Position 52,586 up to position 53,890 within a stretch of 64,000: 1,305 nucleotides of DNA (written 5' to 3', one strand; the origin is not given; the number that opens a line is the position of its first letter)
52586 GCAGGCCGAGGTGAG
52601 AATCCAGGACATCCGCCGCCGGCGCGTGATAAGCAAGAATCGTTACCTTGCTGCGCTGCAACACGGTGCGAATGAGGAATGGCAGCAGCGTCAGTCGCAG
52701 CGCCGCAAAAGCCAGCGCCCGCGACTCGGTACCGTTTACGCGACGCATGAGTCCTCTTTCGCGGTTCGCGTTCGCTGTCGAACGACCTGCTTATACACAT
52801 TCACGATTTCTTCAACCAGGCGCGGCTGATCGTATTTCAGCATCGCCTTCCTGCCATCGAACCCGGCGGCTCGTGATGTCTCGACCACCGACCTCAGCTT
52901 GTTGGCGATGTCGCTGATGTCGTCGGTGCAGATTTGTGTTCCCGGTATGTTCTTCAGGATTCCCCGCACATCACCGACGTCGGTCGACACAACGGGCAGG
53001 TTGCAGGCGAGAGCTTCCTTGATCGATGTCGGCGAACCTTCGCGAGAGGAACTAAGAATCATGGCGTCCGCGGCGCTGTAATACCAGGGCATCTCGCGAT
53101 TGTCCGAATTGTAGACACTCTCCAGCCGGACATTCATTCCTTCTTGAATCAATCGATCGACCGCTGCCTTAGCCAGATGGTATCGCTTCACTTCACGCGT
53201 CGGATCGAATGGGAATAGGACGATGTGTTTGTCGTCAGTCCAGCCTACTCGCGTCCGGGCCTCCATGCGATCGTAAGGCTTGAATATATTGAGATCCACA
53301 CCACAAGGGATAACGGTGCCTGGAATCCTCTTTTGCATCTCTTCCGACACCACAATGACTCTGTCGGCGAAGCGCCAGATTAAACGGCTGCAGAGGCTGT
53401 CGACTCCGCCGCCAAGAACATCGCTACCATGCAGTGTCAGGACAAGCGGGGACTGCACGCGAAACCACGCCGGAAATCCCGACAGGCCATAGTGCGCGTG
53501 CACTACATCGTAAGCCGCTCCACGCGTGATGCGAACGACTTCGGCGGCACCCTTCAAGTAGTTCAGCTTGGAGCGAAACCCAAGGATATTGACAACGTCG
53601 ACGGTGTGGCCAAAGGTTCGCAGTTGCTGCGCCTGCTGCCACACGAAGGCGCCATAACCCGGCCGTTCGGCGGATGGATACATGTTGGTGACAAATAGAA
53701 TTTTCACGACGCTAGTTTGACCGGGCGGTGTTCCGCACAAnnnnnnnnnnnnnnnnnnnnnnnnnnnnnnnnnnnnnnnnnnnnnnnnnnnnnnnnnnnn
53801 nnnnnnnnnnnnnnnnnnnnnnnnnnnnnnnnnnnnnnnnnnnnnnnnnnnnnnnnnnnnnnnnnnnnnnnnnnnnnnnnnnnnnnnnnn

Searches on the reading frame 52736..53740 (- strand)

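Call 12: search_protein_families(library=pfam, proteins=[window:52736-53740:-], max_evalue=0.001)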
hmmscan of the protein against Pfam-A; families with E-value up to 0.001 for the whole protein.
window:52736-53740:- (334 aa): 5 families
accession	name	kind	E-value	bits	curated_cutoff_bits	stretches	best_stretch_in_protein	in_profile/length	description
PF13439.12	Glyco_transf_4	-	1.6e-13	51.5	28.5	1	42-151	38-169/170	Glycosyltransferase Family 4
PF13579.12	Glyco_trans_4_4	-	3.1e-12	47.5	29.7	1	46-139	41-142/158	Glycosyl transferase 4-like domain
PF13692.12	Glyco_trans_1_4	-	1.5e-11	45.1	27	1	215-286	68-140/142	Glycosyl transferases group 1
PF00534.26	Glycos_transf_1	-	3.3e-11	43.5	26.4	1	209-288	78-158/172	Glycosyl transferases group 1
PF13477.12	Glyco_trans_4_2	-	1.7e-07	31.9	23.4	1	40-116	38-119/139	Glycosyl transferase 4-like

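Call 69: search_protein_families(library=ncbifam, proteins=[window:52736-53740:-], max_evalue=0.00001)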
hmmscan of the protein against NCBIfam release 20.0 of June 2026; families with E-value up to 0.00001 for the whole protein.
window:52736-53740:- (334 aa): 9 families
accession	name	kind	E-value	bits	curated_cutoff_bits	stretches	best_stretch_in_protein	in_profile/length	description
NF047684.1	TeichurnBiosyTuaC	equivalog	1.9e-26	92.9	550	2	202-289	268-355/391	teichuronic acid biosynthesis protein TuaC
TIGR03999.1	thiol_BshA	equivalog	5.1e-13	48.7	273.7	1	219-320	268-374/375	N-acetyl-alpha-D-glucosaminyl L-malate synthase BshA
TIGR03088.1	stp2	hypoth_equivalog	1.8e-12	47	409.05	1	213-321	262-371/374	TIGR03088 family PEP-CTERM/XrtA system glycosyltransferase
TIGR03449.1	mycothiol_MshA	equivalog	2.3e-12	46.5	462.5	0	142-176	191-225/406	D-inositol-3-phosphate glycosyltransferase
TIGR04047.1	MSMEG_0565_glyc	hypoth_equivalog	1.3e-11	44.2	259.85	1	213-292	266-345/373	MSMEG_0565 family glycosyltransferase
NF041876.1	EPS_EpsE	equivalog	1.4e-11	44.3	400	1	220-291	292-364/389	exopolysaccharide biosynthesis GT4 family glycosyltransferase EpsE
NF053787.1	GlcN_PG_synth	equivalog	8.9e-11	41.2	480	1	126-320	145-360/361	N-acetylglucosaminyl phosphatidylglycerol synthase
NF038229.1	Glyco4_Geo_Pelo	equivalog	9e-07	28.2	400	0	215-265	229-279/338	GPMC system family 4 glycosyltransferase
TIGR02149.1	glgA_Coryne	subfamily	1.5e-06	27.6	302.4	0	221-320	281-391/391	glycogen synthase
